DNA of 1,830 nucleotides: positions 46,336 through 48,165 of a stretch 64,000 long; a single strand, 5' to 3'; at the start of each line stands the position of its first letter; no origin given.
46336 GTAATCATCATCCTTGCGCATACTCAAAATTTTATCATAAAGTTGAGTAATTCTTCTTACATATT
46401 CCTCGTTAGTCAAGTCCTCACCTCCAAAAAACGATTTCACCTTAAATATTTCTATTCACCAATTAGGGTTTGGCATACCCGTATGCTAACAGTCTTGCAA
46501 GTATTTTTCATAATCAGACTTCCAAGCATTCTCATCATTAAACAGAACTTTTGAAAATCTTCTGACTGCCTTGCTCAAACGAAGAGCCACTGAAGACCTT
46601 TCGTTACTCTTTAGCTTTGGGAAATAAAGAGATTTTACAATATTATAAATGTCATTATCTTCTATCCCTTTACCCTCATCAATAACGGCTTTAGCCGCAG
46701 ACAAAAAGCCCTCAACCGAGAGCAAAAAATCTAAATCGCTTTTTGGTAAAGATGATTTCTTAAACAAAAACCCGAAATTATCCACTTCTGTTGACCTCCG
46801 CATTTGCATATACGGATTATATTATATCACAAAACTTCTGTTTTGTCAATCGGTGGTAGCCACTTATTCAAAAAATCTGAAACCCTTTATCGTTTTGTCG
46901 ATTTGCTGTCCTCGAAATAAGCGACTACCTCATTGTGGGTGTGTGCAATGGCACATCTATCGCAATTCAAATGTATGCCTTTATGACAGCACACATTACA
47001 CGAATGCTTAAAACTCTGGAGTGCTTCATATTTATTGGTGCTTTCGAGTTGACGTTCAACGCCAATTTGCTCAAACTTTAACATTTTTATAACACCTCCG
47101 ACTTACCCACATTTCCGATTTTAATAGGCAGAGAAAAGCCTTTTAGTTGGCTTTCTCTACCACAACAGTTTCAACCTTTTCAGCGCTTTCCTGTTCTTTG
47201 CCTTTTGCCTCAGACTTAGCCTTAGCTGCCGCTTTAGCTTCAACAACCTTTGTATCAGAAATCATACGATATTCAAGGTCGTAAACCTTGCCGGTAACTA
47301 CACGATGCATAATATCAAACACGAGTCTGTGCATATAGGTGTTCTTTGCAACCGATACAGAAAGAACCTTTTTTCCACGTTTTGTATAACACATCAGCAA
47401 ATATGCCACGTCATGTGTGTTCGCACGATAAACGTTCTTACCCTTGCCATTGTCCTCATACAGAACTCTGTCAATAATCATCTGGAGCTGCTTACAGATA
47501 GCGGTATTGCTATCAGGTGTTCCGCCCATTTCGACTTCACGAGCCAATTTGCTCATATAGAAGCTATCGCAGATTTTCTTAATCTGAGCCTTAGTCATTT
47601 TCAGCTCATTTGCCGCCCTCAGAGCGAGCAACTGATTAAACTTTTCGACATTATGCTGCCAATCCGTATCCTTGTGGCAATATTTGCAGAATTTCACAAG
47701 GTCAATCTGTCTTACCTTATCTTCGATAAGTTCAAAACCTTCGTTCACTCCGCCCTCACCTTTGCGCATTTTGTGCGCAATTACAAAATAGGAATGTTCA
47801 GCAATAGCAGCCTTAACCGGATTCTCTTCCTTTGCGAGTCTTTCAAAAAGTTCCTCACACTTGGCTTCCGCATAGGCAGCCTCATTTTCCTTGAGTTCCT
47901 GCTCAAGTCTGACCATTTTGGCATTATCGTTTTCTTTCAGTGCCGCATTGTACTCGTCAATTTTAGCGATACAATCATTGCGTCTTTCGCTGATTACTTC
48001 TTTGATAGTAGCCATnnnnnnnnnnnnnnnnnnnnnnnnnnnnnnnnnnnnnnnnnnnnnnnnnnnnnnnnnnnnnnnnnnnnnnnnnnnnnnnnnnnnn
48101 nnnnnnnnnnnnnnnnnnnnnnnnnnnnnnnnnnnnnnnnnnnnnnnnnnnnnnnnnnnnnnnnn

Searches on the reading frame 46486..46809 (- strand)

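Call 10: search_protein_families(library=phrogs, proteins=[window:46486-46809:-], max_evalue=0.01)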
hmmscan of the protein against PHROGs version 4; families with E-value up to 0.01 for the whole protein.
window:46486-46809:- (107 aa): 1 family
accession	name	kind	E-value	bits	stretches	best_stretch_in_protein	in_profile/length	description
phrog_23331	-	unknown function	0.0014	19.3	1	54-76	18-40/51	-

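Call 11: search_protein_families(library=pfam, proteins=[window:46486-46809:-], max_evalue=0.01)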
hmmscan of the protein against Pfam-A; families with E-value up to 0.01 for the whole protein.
window:46486-46809:- (107 aa): 0 families

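Call 80: search_protein_families(library=ncbifam, proteins=[window:46486-46809:-], max_evalue=0.01)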
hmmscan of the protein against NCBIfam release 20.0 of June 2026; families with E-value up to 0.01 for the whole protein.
window:46486-46809:- (107 aa): 0 families

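Call 81: search_protein_families(library=padloc, proteins=[window:46486-46809:-], max_evalue=0.01)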
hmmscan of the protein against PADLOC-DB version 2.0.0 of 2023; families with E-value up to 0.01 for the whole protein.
window:46486-46809:- (107 aa): 0 families

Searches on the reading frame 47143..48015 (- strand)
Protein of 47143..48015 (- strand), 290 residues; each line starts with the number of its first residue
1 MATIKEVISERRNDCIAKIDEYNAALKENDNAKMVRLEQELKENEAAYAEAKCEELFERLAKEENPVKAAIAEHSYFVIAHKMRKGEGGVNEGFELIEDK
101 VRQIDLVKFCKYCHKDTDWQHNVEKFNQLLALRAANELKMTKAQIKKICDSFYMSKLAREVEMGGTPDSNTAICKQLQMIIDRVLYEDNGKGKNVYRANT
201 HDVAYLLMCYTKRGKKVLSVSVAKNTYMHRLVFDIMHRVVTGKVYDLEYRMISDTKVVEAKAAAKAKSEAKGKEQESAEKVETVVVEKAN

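Call 10: search_protein_families(library=phrogs, proteins=[window:47143-48015:-], max_evalue=0.01)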
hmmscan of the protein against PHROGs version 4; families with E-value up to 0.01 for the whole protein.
window:47143-48015:- (290 aa): 0 families

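Call 11: search_protein_families(library=pfam, proteins=[window:47143-48015:-], max_evalue=0.01)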
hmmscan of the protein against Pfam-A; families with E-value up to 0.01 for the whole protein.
window:47143-48015:- (290 aa): 0 families

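Call 15: find_related_loci(query=window:47143-48015:-, collection=viral_contigs, flank=4000)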
Query window:47143-48015:- (290 aa) in viral_contigs; peptide patterns used: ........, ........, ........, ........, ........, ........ (x = any residue, [..] = any of these).
7 stretches matched a pattern, but none encodes a relative of the query by tblastn (E <= 1e-3).

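Call 31: find_homologous_proteins(query=window:47143-48015:-)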
Query window:47143-48015:- (290 aa): 160 proteins with E <= 0.001 among 2316 candidates; the best 120 are listed.
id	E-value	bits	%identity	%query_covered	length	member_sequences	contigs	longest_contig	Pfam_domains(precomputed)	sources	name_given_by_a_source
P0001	6.6e-174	594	93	100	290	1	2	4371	-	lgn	-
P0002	6.6e-174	594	93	100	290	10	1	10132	-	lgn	-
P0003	2.2e-127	442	69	99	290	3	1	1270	-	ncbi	-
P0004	2.3e-124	432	71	99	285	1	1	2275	-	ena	-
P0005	4.3e-124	431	71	99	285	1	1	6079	-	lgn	-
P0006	9.3e-124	430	70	99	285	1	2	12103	-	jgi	-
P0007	1.4e-123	430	70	99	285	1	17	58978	-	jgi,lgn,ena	-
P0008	1.4e-123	429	69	100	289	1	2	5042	-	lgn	-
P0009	2.0e-123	429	70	99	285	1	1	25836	-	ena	-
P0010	2.8e-123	429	70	99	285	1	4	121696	-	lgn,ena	-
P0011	3.4e-123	428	70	99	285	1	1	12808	-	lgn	-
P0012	3.5e-123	428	70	100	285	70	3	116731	-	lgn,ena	-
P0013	4.0e-123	428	72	89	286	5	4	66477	-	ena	-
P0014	7.3e-123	427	70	99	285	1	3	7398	-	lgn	-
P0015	2.0e-122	426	69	100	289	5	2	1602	-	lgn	-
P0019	1.2e-120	420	67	99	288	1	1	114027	-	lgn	-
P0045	1.3e-116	407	67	100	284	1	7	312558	-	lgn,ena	-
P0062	1.3e-109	384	61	98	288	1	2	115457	-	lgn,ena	-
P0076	1.1e-99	351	58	97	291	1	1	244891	-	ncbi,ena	-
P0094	9.5e-89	315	54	98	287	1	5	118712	-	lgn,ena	-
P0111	5.8e-79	283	49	98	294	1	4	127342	-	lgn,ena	-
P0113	1.1e-78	282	52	100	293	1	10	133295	-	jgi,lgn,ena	-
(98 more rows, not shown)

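Call 32: find_encoding_contigs(protein=P0002, flank=2500, max_places=2)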
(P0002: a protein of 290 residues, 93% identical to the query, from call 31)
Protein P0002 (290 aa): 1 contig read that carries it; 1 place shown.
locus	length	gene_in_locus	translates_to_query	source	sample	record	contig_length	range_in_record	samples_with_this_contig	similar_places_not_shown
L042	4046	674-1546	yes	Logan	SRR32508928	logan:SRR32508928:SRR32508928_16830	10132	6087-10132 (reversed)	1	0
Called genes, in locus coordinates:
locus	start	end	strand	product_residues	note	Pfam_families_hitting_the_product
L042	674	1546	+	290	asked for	-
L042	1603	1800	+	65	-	-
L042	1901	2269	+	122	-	-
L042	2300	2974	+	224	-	-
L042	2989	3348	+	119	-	-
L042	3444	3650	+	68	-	-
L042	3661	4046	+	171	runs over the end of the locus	-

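Call 33: find_encoding_contigs(protein=P0007, flank=2500, max_places=3)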
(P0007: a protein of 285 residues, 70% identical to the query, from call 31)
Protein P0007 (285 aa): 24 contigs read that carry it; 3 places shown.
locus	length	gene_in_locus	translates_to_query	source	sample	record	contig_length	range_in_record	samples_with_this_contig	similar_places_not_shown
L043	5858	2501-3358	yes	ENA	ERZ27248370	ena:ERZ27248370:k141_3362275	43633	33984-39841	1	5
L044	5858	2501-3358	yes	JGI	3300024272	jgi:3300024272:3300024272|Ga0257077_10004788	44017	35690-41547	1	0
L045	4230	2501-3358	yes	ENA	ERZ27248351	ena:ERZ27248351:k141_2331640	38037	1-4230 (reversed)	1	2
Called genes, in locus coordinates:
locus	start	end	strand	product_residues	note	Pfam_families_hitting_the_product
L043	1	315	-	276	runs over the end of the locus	PF00589:Phage_integrase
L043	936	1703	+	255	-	PF00196:GerE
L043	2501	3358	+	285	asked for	-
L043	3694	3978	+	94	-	-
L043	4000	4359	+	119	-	-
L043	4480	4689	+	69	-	-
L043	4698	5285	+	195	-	-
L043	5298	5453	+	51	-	-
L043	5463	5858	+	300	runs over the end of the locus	PF01145:Band_7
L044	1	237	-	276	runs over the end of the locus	PF00589:Phage_integrase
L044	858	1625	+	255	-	PF00196:GerE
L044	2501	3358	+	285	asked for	-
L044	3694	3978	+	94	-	-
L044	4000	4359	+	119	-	-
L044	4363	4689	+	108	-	-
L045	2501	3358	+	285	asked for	-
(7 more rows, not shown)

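Call 34: find_encoding_contigs(protein=P0019, flank=2500, max_places=2)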
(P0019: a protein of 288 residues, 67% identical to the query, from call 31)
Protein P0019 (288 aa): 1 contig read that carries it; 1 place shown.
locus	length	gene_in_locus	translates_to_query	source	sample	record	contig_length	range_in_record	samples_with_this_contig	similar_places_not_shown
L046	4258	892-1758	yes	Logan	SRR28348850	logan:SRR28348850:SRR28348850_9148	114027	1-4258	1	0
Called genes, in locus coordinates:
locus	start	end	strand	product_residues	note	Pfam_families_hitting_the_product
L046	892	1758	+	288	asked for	-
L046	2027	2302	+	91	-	-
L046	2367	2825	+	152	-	-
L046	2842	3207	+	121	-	-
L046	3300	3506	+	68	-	-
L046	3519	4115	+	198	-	-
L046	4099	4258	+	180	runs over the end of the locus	-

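Call 35: find_encoding_contigs(protein=P0045, flank=2500, max_places=3)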
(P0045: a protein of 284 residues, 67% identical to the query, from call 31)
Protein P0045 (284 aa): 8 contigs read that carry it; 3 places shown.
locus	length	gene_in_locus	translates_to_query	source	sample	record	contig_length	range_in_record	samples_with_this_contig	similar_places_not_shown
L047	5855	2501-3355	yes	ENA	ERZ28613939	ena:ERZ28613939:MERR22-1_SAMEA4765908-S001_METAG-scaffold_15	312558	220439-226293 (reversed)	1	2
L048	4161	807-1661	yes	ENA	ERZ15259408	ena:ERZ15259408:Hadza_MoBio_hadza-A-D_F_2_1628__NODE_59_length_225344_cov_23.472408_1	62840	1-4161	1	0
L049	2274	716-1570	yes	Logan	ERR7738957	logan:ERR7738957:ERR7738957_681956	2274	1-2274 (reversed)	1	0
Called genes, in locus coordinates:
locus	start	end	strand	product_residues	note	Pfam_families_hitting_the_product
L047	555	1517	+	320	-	PF00196:GerE (weak)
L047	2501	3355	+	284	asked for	-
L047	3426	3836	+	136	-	PF09643:YopX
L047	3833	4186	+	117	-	-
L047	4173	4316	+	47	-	-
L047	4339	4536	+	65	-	-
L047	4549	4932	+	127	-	-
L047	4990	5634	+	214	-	-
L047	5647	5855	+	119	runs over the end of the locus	-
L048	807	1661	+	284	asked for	-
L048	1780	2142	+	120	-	PF09643:YopX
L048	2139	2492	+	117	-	-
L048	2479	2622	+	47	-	-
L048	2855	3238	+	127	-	-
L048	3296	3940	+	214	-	-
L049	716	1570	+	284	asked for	-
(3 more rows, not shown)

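Call 36: find_encoding_contigs(protein=P0062, flank=2500, max_places=2)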
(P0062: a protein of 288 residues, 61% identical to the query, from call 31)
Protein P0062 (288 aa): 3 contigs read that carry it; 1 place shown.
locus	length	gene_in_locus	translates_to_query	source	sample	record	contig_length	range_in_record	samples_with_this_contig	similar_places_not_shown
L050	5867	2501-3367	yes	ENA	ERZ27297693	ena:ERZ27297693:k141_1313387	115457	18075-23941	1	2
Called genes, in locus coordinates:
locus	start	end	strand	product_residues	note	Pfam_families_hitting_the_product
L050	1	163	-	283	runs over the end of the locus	PF00589:Phage_integrase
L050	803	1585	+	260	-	PF00196:GerE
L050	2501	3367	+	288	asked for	-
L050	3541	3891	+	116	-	-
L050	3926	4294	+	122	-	-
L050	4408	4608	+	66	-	-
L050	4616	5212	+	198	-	-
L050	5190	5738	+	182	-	-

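Call 37: find_encoding_contigs(protein=P0076, flank=2500, max_places=2)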
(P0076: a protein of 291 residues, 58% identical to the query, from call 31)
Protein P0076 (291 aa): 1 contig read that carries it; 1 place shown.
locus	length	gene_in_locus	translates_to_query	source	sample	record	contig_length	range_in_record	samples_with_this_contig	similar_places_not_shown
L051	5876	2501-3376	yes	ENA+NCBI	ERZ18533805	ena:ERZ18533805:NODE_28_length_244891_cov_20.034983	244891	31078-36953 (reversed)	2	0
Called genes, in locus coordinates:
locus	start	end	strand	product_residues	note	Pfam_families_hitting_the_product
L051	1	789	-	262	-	PF00589:Phage_integrase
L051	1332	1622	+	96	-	-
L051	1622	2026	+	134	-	-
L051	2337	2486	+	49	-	-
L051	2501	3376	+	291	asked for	-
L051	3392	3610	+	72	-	-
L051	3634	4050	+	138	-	-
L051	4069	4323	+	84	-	-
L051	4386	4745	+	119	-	-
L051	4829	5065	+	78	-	-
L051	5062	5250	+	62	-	-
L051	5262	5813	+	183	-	-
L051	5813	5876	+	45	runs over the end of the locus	-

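Call 38: find_encoding_contigs(protein=P0094, flank=2500, max_places=2)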
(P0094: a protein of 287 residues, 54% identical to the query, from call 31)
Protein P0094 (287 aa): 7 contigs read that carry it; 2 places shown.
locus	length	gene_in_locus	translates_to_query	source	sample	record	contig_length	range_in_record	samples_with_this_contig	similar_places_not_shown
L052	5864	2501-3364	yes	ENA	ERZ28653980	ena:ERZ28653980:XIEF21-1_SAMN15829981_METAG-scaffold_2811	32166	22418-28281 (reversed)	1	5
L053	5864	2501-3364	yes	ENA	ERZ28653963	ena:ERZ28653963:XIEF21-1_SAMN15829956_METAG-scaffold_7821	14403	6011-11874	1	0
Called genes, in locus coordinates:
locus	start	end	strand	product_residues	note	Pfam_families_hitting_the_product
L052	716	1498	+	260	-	PF13384:HTH_23 (faint), PF00196:GerE (weak)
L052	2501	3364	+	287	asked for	-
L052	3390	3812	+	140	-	-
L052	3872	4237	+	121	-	-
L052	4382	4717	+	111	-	-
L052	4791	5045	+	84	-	-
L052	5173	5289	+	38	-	-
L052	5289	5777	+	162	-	PF11213:DUF3006 (faint)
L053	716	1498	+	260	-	PF00196:GerE (weak), PF13384:HTH_23 (faint)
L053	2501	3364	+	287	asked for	-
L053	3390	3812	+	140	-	-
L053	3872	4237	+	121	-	-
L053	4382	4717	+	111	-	-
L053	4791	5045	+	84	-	-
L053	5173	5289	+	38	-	-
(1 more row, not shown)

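Call 39: find_encoding_contigs(protein=P0111, flank=2500, max_places=2)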
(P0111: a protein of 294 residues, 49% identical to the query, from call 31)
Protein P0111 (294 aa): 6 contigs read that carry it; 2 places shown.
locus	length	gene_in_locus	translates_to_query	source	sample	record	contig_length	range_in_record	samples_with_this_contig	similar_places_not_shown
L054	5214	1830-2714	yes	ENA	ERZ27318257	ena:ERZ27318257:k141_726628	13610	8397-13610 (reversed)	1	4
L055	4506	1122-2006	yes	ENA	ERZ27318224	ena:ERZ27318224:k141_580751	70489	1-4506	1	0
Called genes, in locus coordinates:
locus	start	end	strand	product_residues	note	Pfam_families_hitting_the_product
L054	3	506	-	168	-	?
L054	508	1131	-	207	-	PF02575:YbaB_DNA_bd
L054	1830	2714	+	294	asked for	-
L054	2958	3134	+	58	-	-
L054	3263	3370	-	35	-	-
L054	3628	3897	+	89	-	-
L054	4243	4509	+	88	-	-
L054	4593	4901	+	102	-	-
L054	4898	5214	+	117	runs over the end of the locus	-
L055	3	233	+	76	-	?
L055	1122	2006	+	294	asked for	-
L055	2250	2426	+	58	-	-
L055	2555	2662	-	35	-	-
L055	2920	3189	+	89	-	-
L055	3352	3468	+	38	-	-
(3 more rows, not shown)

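Call 40: find_encoding_contigs(protein=P0113, flank=2500, max_places=2)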
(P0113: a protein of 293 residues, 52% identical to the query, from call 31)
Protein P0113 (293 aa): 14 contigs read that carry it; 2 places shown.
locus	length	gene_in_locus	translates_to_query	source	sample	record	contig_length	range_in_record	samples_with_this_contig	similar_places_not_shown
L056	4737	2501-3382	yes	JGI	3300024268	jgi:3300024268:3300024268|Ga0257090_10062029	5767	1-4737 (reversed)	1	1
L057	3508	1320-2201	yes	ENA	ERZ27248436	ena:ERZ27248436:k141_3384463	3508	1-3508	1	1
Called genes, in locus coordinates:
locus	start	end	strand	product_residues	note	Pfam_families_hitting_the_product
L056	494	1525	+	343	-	-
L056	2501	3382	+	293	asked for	-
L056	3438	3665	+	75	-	-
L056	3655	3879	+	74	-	-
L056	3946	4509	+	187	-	-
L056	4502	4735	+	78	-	?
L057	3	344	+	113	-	?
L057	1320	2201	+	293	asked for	-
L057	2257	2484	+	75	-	-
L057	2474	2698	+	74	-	-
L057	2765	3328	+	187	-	-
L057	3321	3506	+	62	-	?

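Call 53: search_solved_structures(query=A3, max_evalue=1)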
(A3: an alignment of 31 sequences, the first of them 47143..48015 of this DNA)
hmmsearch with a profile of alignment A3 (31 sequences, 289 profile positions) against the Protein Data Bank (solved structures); distinct sequences matched with E-value up to 1: 3.
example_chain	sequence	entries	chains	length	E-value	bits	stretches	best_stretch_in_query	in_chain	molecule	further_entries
3qku_A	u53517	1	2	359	0.11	14.9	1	5-102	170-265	DNA double-strand break repair rad50 ATPase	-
5il7_A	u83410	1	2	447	0.38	13.2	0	98-149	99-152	Rab family protein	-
3sl2_A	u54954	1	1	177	0.73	12.3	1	116-190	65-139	Sensor histidine kinase yycG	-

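Call 56: predict_structure(alignment_id=A3)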
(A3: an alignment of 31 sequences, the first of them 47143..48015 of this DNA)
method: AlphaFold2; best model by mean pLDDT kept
length: 290 residues; sequences in the alignment: 31
mean_pLDDT: 80.0   pTM: 0.74
mean pLDDT of the five models: 80.0, 79.8, 79.2, 79.0, 78.5
residues with pLDDT >= 90: 142; 70-90: 73; 50-70: 47; < 50: 28
segments of 3 or more residues with pLDDT < 50: 162-164, 270-290
pLDDT, mean of each block of 10 residues (from residue 1): 85 95 94 94 95 96 96 95 88 92 95 94 86 78 74 56 58 89 93 90 87 55 77 94 77 61 53 38 35
secondary structure, 60 per line:
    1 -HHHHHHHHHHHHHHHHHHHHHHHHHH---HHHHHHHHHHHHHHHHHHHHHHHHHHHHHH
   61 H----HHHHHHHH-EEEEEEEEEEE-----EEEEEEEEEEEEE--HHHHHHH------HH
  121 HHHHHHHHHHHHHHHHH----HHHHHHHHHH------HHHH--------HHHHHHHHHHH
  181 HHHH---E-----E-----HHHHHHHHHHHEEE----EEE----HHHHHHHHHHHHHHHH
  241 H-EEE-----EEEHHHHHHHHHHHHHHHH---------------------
elements in order: H2-27 H31-61 H66-73 E75-85 E91-103 H106-112 H119-137 H142-151 H158-161 H170-184 H200-210 E211-213 E218-220 H225-241 E243-245 E251-253 H254-269

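Call 60: fold_search(model_id=the predicted structure, library=viral)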
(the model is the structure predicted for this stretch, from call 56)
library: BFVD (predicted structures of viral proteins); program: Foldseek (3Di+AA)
matches with E <= 10: 219; with E <= 0.001: 2
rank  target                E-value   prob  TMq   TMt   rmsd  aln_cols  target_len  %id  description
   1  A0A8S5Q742            7.6e-05  1.00  0.42  0.48   8.2       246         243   12  Uncharacterized protein [Siphoviridae sp. ctdVv30]
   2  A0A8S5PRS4            4.0e-04  1.00  0.52  0.55   5.6       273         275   13  Uncharacterized protein [Siphoviridae sp. ct96x5]
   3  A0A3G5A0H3            7.8e-02  0.10  0.11  0.12  16.7       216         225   11  Uncharacterized protein [Harvfovirus sp.]
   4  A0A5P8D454            4.8e-01  0.33  0.18  0.21  19.1       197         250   11  Uncharacterized protein [Pectobacterium phage Wc4]
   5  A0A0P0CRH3            5.4e-01  0.20  0.15  0.19  21.2       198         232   10  (no name in the UniProt tables at hand)
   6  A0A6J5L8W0            5.9e-01  0.04  0.10  0.09  23.7       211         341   13  Flagellar basal-body/hook protein, C-terminal domain containing protein [uncultured Caudovirales phage]
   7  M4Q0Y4                6.6e-01  0.06  0.12  0.16  19.6       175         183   12  (no name in the UniProt tables at hand)
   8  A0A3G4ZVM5            6.6e-01  0.06  0.13  0.12  23.8       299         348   10  C2H2-type domain-containing protein [Edafosvirus sp.]
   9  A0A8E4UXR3            7.0e-01  0.04  0.12  0.11  21.2       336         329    7  DUF2786 domain-containing protein [Maribacter phage Colly_1]
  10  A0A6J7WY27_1          7.3e-01  0.06  0.15  0.07  18.4       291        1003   13  Large polyvalent protein associated domain-containing protein [uncultured Caudovirales phage]
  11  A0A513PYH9            8.1e-01  0.11  0.18  0.18  25.4       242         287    9  Major capsid protein (Fragment) [Suid betaherpesvirus 2]
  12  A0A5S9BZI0            8.1e-01  0.04  0.09  0.09  17.9       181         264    8  Uncharacterized protein [Tenacibaculum phage PTm5]
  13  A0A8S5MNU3            1.1e+00  0.18  0.18  0.21  41.8       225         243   12  Ubiquinol-cytochrome C chaperone [Siphoviridae sp. ctZZK17]
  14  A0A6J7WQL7            1.1e+00  0.16  0.17  0.07  26.5       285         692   13  Uncharacterized protein [uncultured Caudovirales phage]
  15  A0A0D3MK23            1.1e+00  0.12  0.14  0.31  12.9       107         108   20  Terminase small subunit [Leuconostoc phage Ln-8]
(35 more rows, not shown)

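Call 80: search_protein_families(library=ncbifam, proteins=[window:47143-48015:-], max_evalue=0.01)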
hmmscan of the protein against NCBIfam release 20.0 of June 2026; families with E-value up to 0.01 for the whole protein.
window:47143-48015:- (290 aa): 1 family
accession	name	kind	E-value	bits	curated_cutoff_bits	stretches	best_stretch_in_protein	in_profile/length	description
NF009885.0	PRK13344.1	equivalog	0.0057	16.6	152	0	42-103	28-89/132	transcriptional regulator Spx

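Call 81: search_protein_families(library=padloc, proteins=[window:47143-48015:-], max_evalue=0.01)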
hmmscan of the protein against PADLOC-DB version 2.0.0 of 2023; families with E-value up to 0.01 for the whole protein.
window:47143-48015:- (290 aa): 0 families

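Call 96: fold_search(model_id=the predicted structure, library=pdb)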
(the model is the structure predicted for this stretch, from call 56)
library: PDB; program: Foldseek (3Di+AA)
matches with E <= 10: 237; with E <= 0.001: 0
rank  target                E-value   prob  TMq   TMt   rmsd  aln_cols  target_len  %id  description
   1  9vub_C                4.0e-01  0.07  0.13  0.10  24.2       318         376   10  channel C complex with 3 (released 2026-03-11)
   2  9vub_A                5.8e-01  0.06  0.13  0.10  24.4       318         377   11  channel C complex with 3 (released 2026-03-11)
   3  5oxf_C                6.4e-01  0.08  0.15  0.08  36.6       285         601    9  An oligomerised bacterial dynamin pair provides a mechanism for the long range sensing and tethering of membranes (released 2018-09-05)
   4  4i5s_A                9.3e-01  0.07  0.09  0.07  14.4       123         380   13  Structure and function of sensor histidine kinase (released 2013-03-27)
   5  8v8c_A                1.0e+00  0.04  0.10  0.08  23.6       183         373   11  Alpha7-nicotinic acetylcholine receptor time resolved bound to epibatidine and PNU-120596 asymmetric state 1 (released 2024-02-21)
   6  9o5o_A                1.1e+00  0.06  0.16  0.13  23.6       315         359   11  Cryo-EM structure of the human SK2-4 chimera/calmodulin channel complex bound to a small molecule activator (released 2025-07-09)
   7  8v8c_B                1.1e+00  0.03  0.10  0.08  23.7       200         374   11  Alpha7-nicotinic acetylcholine receptor time resolved bound to epibatidine and PNU-120596 asymmetric state 1 (released 2024-02-21)
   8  9r2i_A                1.2e+00  0.21  0.20  0.24  15.0       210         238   12  Cryo-EM structure of the complex CDK16:CCNY:14-3-3 (released 2026-03-25)
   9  8v8c_D                1.2e+00  0.04  0.09  0.08  22.8       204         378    8  Alpha7-nicotinic acetylcholine receptor time resolved bound to epibatidine and PNU-120596 asymmetric state 1 (released 2024-02-21)
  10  5owv_C                1.2e+00  0.04  0.13  0.08  37.0       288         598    9  An oligomerised bacterial dynamin pair provides a mechanism for the long-range sensing and tethering of membranes (released 2018-09-05)
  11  9r2i_B                1.3e+00  0.20  0.20  0.24  14.8       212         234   12  Cryo-EM structure of the complex CDK16:CCNY:14-3-3 (released 2026-03-25)
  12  2c74_B                1.3e+00  0.18  0.20  0.24  15.0       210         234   11  14-3-3 Protein Eta (Human) Complexed to Peptide (released 2005-12-02)
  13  2c74_A                1.3e+00  0.18  0.19  0.24  15.0       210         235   11  14-3-3 Protein Eta (Human) Complexed to Peptide (released 2005-12-02)
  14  6n38_B                1.3e+00  0.06  0.12  0.12  16.3       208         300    7  Structure of the type VI secretion system TssK-TssF-TssG baseplate subcomplex revealed by cryo-electron microscopy - f (released 2018-12-26)
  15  8g4x_C                1.5e+00  0.06  0.12  0.11  21.7       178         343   13  Native GABA-A receptor from the mouse brain, meta-alpha1-alpha3-beta2-gamma2 subtype, in complex with GABA and allopre (released 2023-09-20)
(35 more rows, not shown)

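Call 104: search_dna_similar(query=window:47143-48015:-, collection=phages, mode=protein, max_rows=15)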
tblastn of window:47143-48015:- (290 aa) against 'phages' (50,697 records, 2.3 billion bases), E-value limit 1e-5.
No match.
